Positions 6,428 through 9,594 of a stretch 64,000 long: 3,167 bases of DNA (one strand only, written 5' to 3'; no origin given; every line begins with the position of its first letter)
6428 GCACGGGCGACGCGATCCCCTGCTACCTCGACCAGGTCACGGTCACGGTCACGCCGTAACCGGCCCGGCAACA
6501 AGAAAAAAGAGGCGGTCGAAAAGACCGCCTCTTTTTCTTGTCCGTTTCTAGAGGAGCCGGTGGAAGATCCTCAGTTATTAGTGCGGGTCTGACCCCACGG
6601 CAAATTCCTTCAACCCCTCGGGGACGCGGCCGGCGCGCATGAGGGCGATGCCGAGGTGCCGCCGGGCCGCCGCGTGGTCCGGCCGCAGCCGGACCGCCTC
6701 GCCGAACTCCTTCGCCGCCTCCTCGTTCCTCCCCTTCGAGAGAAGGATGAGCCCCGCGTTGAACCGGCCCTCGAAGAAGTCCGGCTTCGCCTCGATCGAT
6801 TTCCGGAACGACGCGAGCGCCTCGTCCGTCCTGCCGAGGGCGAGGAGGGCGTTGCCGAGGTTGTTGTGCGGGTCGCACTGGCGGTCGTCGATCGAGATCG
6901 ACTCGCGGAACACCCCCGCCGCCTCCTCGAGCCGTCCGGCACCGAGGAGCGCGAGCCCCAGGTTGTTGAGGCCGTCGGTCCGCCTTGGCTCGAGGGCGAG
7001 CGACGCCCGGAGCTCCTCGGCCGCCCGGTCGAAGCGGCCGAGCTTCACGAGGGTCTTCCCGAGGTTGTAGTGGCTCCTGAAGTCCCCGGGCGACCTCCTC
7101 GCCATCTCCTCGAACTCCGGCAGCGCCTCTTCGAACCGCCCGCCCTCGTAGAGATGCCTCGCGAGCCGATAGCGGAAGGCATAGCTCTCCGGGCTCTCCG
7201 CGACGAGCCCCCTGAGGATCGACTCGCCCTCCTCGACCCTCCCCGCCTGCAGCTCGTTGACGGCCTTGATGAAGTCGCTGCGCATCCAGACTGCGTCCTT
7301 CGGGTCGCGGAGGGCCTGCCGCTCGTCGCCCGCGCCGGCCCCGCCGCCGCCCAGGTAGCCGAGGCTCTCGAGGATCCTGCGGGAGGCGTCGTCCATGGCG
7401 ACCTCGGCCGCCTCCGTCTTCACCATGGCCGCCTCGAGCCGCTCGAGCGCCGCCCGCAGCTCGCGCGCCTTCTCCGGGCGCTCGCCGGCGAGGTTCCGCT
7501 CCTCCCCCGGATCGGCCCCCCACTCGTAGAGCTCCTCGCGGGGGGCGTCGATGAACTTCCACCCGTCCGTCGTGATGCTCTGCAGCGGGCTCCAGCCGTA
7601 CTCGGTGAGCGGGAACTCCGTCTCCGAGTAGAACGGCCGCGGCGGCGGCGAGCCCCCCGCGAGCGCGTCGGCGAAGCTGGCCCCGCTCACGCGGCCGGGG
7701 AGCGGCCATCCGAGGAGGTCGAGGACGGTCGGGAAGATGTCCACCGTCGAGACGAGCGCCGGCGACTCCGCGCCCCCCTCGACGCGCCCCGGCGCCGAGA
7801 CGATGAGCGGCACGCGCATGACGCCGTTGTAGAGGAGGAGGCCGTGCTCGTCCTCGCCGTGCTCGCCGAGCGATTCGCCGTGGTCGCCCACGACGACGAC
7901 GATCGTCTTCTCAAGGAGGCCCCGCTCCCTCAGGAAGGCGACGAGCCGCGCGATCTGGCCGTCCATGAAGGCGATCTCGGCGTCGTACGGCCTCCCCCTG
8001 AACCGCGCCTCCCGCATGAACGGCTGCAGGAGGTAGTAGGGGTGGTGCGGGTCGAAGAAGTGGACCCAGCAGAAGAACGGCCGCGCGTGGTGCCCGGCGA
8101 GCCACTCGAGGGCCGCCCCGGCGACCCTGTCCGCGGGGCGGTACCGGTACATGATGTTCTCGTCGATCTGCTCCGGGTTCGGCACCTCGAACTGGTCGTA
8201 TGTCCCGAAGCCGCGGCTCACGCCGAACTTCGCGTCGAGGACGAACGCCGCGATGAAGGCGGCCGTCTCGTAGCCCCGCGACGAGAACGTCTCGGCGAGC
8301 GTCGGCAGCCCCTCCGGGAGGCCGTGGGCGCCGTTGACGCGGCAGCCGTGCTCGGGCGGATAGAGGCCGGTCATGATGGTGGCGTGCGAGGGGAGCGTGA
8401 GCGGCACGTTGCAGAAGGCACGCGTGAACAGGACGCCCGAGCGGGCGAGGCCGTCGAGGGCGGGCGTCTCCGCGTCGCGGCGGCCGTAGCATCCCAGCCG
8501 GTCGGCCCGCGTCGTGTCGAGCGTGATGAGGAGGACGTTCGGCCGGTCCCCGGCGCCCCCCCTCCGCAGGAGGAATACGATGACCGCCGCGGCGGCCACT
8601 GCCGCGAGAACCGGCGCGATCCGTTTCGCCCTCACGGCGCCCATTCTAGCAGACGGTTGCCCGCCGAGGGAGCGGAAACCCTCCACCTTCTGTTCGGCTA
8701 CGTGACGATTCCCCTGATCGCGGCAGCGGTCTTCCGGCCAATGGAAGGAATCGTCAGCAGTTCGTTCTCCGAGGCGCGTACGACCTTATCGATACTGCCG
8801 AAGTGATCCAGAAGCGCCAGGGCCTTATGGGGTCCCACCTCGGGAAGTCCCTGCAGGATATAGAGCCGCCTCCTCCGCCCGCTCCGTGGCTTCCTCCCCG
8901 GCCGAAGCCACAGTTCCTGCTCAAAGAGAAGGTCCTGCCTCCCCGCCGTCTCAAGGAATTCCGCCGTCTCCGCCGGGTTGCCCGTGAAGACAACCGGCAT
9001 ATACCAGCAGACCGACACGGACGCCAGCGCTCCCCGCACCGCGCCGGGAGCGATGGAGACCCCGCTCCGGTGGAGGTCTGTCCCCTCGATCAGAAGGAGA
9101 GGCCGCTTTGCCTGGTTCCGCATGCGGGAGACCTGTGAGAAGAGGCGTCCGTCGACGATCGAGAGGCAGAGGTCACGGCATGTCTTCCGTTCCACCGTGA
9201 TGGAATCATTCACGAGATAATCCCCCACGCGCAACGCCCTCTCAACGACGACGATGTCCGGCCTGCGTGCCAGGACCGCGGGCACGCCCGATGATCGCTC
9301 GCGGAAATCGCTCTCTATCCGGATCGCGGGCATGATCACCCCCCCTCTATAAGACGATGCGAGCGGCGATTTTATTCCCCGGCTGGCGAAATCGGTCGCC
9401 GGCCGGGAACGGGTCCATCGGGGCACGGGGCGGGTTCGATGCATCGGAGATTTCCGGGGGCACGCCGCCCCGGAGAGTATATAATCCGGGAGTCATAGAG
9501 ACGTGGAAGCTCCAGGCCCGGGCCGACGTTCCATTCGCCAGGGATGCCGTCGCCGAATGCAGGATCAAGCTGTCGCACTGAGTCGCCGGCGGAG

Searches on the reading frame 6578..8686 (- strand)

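Call 66: search_protein_families(library=pfam, proteins=[window:6578-8686:-], max_evalue=0.001)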
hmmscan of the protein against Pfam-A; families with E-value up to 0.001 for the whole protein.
window:6578-8686:- (702 aa): 24 families
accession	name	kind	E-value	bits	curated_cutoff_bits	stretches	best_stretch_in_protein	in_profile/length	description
PF00884.28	Sulfatase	-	1.2e-48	166.4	25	1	49-326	1-300/301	Sulfatase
PF13432.12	TPR_16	-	6e-33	113.3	32.7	4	540-597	1-58/65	Tetratricopeptide repeat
PF07719.23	TPR_2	-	3.2e-31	105.3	27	2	607-636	4-33/34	Tetratricopeptide repeat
PF14559.12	TPR_19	-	2e-26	92.5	25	4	513-567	2-56/68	Tetratricopeptide repeat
PF13414.12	TPR_11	-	5.4e-26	90.5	26.8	2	645-686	1-42/42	TPR repeat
PF00515.34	TPR_1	-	1.6e-22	78.7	27.8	1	607-637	4-34/34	Tetratricopeptide repeat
PF13181.12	TPR_8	-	1.6e-22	78.1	25.7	1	607-636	4-33/34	Tetratricopeptide repeat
PF13431.12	TPR_17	-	7.6e-21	73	24.4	0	593-624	2-33/34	Tetratricopeptide repeat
PF13428.12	TPR_14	-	1.3e-15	56.7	23.5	0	505-544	4-43/44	Tetratricopeptide repeat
PF13424.12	TPR_12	-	4.6e-14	52.8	30.1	1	573-634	6-75/77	Tetratricopeptide repeat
PF01663.27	Phosphodiest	-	7.8e-14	52.5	23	1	51-114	1-61/342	Type I phosphodiesterase / nucleotide pyrophosphatase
PF07721.20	TPR_4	-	2.4e-12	46.7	27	0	607-628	4-25/26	Tetratricopeptide repeat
PF16347.10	SGSH_C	-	4.9e-12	46.7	29.3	1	275-411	2-145/154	N-sulphoglucosamine sulphohydrolase, C-terminal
PF13176.12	TPR_7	-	2.5e-11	43.2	27.9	0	608-636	3-31/36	Tetratricopeptide repeat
PF13174.12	TPR_6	-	1e-09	38.8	26.3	0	610-632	6-28/33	Tetratricopeptide repeat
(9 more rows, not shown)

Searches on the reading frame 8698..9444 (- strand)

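Call 36: search_protein_families(library=pfam, proteins=[window:8698-9444:-], max_evalue=0.01)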
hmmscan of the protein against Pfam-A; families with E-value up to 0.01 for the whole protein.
window:8698-9444:- (248 aa): 5 families
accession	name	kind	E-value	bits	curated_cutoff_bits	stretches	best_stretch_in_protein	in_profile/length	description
PF02732.21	ERCC4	-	1.4e-25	90.3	24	1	46-165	2-138/140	ERCC4 domain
PF14520.12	HHH_5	-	1.2e-10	42.1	27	1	197-243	4-51/57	Helix-hairpin-helix domain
PF12826.13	HHH_2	-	2.2e-10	41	27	1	199-244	7-52/64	Helix-hairpin-helix motif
PF00633.29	HHH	-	4.2e-07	29.9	24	1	217-245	1-29/30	Helix-hairpin-helix motif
PF01367.25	5_3_exonuc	-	0.00082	20.3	40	0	198-225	21-48/97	5'-3' exonuclease, C-terminal SAM fold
